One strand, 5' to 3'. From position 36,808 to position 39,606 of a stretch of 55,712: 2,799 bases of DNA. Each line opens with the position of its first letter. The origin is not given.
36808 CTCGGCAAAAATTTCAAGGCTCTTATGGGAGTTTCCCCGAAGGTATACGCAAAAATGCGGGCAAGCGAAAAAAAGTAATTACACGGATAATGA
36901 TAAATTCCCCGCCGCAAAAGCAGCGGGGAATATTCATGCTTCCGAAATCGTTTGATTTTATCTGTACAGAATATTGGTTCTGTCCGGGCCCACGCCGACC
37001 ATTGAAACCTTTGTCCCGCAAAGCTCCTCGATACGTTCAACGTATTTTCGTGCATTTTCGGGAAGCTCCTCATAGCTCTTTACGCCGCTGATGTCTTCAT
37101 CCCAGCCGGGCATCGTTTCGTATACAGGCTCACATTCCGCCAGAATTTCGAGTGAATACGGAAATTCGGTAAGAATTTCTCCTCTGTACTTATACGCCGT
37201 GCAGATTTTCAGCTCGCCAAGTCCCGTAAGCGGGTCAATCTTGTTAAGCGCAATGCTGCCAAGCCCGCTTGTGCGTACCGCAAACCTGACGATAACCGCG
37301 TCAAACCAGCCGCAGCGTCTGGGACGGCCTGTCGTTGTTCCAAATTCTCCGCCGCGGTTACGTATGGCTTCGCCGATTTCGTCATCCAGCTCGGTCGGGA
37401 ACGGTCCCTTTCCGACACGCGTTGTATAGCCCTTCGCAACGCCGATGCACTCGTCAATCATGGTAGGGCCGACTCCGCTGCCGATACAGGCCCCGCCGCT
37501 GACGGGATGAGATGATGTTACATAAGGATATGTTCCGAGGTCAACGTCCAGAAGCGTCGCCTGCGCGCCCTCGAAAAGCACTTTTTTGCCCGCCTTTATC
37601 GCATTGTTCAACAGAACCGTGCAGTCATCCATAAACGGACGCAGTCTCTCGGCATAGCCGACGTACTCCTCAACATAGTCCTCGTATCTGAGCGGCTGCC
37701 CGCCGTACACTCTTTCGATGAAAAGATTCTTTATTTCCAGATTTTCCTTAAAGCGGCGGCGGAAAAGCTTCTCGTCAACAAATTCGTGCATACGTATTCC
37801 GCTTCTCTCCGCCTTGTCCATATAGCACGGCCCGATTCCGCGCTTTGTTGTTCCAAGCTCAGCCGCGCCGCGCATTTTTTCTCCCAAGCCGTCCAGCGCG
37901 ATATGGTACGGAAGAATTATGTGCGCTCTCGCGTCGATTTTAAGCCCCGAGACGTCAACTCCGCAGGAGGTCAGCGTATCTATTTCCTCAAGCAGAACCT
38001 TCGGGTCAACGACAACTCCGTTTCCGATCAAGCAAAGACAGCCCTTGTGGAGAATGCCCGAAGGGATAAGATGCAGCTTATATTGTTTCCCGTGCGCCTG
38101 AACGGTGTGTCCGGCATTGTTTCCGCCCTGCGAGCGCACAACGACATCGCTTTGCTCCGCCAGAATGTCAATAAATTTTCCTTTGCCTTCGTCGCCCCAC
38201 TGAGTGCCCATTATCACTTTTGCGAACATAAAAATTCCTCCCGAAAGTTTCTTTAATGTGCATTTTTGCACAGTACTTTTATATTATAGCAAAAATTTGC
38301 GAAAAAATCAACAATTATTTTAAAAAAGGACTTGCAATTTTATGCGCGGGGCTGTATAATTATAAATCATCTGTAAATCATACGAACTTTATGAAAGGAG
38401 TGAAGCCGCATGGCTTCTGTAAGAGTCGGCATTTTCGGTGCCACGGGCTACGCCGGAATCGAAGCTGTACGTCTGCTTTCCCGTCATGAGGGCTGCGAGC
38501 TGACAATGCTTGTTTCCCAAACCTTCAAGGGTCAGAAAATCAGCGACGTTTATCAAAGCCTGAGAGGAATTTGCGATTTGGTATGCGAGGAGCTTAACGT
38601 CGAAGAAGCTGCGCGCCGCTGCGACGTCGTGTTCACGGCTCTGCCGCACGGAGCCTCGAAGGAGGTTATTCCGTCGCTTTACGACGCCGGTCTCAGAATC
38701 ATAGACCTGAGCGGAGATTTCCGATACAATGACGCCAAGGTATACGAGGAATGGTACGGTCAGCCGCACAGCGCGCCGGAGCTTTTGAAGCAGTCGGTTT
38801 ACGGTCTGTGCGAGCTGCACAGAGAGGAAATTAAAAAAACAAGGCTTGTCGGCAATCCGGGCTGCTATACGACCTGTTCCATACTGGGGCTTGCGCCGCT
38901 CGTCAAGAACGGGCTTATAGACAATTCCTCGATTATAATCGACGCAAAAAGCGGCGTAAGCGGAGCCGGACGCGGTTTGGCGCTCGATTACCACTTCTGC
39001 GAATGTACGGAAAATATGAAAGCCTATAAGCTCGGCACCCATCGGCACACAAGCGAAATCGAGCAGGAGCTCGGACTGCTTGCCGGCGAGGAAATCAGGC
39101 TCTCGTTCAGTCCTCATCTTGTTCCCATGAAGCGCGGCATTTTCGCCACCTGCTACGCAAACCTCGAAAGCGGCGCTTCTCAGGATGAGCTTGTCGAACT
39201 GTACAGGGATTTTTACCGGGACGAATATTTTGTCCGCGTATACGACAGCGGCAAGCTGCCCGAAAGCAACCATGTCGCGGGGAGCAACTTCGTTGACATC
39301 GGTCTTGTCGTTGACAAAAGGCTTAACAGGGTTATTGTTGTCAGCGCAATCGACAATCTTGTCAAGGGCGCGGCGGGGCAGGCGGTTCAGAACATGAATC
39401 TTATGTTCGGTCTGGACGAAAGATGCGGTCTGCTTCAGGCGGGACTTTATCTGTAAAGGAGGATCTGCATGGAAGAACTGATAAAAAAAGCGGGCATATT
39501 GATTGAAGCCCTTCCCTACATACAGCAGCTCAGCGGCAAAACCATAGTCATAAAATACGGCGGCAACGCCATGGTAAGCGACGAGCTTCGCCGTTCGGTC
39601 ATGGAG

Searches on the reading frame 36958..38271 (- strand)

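Call 50: search_protein_families(library=pfam, proteins=[window:36958-38271:-], max_evalue=0.00001)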
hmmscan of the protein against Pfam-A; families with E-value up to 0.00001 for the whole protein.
window:36958-38271:- (437 aa): 1 family
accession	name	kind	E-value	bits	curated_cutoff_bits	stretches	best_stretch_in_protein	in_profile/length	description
PF00709.27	Adenylsucc_synt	-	1.6e-184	613.9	27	1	19-434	1-415/416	Adenylosuccinate synthetase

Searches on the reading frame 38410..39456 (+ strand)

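Call 50: search_protein_families(library=pfam, proteins=[window:38410-39456:+], max_evalue=0.00001)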
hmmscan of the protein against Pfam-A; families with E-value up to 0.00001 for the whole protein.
window:38410-39456:+ (348 aa): 3 families
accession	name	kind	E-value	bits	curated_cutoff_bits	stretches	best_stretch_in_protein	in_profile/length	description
PF22698.1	Semialdhyde_dhC_1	-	1.1e-65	221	27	1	152-316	1-165/165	Semialdehyde dehydrogenase, dimerisation domain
PF01118.30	Semialdhyde_dh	-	2.8e-32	112.1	26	1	5-143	1-120/121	Semialdehyde dehydrogenase, NAD binding domain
PF02774.23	Semialdhyde_dhC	-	3e-28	99.7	26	1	161-319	1-184/184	Semialdehyde dehydrogenase, dimerisation domain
